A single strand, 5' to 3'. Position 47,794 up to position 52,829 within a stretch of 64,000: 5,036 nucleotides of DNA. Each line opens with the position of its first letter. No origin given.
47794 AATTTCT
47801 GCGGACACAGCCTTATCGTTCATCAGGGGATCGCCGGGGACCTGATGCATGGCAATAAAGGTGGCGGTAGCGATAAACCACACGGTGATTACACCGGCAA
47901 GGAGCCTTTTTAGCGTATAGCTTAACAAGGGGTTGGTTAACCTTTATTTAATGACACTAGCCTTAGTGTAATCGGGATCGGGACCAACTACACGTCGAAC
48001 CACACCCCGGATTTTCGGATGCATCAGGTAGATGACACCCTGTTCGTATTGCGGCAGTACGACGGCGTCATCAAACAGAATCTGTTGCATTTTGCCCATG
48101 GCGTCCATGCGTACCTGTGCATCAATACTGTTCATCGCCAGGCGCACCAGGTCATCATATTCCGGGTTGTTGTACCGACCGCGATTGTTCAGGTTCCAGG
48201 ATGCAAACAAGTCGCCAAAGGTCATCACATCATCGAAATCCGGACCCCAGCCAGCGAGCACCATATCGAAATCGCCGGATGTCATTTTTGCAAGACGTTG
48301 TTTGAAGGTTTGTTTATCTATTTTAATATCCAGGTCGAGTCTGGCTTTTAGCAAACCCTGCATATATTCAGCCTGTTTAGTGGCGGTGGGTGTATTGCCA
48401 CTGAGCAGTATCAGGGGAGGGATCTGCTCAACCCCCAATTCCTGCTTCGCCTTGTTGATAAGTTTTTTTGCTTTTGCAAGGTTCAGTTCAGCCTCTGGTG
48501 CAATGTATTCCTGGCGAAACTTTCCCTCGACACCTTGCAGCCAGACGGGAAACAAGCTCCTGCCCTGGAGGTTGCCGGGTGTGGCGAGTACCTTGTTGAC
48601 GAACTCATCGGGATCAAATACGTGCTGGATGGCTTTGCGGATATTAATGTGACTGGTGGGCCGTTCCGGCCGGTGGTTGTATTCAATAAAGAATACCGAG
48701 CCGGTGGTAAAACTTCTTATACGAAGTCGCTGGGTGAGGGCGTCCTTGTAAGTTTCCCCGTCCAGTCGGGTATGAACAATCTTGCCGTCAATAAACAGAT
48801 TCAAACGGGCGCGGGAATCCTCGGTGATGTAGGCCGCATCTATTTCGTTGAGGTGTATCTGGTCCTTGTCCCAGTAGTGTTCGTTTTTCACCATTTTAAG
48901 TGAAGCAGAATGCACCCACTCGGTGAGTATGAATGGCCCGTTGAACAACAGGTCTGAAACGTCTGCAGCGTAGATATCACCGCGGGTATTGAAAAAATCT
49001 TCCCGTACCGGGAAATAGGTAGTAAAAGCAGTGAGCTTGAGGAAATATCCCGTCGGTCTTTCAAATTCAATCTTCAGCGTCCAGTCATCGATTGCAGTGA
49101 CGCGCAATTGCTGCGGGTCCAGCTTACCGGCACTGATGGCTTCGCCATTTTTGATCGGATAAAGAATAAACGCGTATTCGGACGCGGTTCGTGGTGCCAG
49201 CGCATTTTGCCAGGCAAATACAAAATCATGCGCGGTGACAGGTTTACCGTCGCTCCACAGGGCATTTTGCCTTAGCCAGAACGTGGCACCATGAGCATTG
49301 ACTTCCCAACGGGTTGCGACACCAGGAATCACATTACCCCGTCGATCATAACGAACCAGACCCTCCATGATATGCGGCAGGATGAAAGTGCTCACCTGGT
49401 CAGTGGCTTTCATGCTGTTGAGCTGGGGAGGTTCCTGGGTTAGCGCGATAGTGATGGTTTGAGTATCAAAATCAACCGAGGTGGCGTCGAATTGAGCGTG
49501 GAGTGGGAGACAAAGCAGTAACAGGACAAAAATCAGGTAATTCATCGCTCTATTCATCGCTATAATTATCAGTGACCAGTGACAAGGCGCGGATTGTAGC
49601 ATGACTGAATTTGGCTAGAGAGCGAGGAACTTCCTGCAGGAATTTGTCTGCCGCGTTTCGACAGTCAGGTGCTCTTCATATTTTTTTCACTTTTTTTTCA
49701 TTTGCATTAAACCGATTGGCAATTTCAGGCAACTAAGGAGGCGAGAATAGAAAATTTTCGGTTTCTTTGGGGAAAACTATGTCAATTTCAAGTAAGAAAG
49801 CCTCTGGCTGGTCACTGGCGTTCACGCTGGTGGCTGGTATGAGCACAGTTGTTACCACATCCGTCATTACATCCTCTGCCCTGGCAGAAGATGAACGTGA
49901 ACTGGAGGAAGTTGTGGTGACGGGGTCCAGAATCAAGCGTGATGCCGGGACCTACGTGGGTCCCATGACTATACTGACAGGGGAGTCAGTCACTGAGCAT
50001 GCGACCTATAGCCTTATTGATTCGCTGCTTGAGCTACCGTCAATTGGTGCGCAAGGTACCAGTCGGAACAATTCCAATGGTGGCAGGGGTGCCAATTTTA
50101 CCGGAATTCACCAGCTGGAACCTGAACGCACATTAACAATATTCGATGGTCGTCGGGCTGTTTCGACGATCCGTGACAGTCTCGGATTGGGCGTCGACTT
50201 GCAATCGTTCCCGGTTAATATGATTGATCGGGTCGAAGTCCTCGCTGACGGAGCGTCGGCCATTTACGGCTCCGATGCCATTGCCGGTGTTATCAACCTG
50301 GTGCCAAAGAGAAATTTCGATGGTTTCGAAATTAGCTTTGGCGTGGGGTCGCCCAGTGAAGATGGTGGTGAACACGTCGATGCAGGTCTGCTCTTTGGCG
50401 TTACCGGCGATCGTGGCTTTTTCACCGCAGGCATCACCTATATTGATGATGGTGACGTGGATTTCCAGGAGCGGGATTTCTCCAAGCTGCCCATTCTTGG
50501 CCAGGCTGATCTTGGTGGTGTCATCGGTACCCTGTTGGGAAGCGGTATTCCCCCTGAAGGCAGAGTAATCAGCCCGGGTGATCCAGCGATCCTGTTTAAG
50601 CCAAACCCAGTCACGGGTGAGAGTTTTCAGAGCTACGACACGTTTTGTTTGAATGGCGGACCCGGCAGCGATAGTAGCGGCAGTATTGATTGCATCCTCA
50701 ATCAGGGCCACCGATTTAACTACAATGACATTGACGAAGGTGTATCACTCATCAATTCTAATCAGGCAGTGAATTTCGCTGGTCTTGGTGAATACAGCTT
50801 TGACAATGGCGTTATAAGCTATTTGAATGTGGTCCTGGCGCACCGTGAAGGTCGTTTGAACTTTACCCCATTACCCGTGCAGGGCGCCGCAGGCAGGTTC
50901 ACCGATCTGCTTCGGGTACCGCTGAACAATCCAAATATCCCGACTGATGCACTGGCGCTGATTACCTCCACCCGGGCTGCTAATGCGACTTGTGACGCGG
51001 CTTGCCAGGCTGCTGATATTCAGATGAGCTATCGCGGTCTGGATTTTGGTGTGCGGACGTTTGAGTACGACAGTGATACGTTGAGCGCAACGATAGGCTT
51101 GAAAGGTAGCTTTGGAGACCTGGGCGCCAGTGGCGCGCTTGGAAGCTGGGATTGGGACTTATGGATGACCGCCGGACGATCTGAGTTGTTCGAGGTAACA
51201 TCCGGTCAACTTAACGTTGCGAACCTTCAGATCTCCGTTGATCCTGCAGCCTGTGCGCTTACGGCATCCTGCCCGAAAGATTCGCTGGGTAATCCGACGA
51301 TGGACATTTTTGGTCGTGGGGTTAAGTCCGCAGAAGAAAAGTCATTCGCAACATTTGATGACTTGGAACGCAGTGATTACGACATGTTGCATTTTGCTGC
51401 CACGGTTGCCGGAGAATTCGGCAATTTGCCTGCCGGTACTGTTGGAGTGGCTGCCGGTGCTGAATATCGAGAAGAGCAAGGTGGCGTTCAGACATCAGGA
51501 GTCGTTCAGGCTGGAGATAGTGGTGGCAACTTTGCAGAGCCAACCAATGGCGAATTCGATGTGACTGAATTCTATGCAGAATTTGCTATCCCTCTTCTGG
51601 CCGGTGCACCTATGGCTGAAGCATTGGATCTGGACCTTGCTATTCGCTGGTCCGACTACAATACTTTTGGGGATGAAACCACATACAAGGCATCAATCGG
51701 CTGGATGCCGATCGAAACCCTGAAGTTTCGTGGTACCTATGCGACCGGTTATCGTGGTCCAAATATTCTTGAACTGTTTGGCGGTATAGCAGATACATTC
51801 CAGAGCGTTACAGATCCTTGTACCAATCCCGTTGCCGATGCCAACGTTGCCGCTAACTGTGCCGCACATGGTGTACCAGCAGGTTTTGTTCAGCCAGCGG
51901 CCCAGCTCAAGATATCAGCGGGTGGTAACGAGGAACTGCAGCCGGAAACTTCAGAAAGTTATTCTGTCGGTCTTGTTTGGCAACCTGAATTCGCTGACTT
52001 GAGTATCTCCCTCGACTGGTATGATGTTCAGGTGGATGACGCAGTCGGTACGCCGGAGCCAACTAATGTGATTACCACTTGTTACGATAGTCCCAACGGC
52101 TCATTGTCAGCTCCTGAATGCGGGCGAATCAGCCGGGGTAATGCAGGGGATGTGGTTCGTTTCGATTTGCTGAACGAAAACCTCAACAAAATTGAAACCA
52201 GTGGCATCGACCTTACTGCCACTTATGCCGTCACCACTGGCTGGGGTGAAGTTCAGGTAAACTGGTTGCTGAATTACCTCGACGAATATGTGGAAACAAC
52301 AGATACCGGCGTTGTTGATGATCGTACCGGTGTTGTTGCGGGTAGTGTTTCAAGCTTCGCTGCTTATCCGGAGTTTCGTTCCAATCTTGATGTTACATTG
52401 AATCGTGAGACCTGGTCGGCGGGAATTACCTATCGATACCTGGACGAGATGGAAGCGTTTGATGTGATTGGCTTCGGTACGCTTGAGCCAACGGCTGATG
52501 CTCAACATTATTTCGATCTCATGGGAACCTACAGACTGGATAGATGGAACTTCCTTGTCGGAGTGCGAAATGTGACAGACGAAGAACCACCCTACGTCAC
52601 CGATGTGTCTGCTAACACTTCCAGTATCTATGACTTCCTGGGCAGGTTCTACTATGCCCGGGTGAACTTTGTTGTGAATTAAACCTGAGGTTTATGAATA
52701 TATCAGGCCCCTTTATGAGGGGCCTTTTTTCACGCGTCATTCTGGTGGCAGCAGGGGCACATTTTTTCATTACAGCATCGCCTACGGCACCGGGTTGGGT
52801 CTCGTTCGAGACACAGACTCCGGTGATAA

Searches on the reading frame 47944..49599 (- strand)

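Call 48: search_protein_families(library=pfam, proteins=[window:47944-49599:-], max_evalue=0.0001)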
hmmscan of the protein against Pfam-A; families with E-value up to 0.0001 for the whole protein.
window:47944-49599:- (551 aa): 1 family
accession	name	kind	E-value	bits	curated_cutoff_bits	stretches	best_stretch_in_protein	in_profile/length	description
PF00496.27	SBP_bac_5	-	3.3e-67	227.6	32.4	1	90-467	2-362/368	Bacterial extracellular solute-binding proteins, family 5 Middle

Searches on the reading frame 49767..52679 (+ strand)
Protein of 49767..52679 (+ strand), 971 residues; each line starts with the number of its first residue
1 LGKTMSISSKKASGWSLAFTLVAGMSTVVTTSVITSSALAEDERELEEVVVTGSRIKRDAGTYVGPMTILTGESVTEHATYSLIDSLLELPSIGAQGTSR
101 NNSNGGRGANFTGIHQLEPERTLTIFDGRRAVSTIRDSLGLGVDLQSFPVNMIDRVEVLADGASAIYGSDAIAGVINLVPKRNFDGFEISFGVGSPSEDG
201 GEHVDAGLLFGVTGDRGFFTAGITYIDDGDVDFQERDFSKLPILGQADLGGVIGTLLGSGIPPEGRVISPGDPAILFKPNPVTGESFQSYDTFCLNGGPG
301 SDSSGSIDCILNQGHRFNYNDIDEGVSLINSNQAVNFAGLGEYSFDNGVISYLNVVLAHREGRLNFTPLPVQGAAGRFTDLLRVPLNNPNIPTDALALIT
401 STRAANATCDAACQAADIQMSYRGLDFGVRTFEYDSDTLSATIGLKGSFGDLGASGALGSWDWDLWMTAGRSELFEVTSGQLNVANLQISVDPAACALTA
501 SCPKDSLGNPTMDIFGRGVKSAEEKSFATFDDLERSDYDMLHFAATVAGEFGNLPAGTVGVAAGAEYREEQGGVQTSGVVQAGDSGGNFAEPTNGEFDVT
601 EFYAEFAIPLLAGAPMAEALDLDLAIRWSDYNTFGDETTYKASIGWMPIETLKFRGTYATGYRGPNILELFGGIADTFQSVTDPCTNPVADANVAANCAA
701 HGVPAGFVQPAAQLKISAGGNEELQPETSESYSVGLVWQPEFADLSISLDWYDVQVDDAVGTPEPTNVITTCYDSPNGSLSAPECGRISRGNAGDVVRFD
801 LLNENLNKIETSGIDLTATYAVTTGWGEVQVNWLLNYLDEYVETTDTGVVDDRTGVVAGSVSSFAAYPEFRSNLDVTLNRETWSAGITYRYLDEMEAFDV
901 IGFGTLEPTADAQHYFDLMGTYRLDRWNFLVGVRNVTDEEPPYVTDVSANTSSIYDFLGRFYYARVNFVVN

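Call 48: search_protein_families(library=pfam, proteins=[window:49767-52679:+], max_evalue=0.0001)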
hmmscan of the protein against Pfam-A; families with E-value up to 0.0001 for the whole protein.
window:49767-52679:+ (971 aa): 2 families
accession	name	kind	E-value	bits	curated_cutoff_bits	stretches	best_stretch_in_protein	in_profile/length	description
PF00593.30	TonB_dep_Rec_b-barrel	-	1.3e-34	121.3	27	1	541-936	115-436/436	TonB dependent receptor-like, beta-barrel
PF07715.20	Plug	-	1.5e-14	54.8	23.9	1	65-175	7-107/107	TonB-dependent Receptor Plug Domain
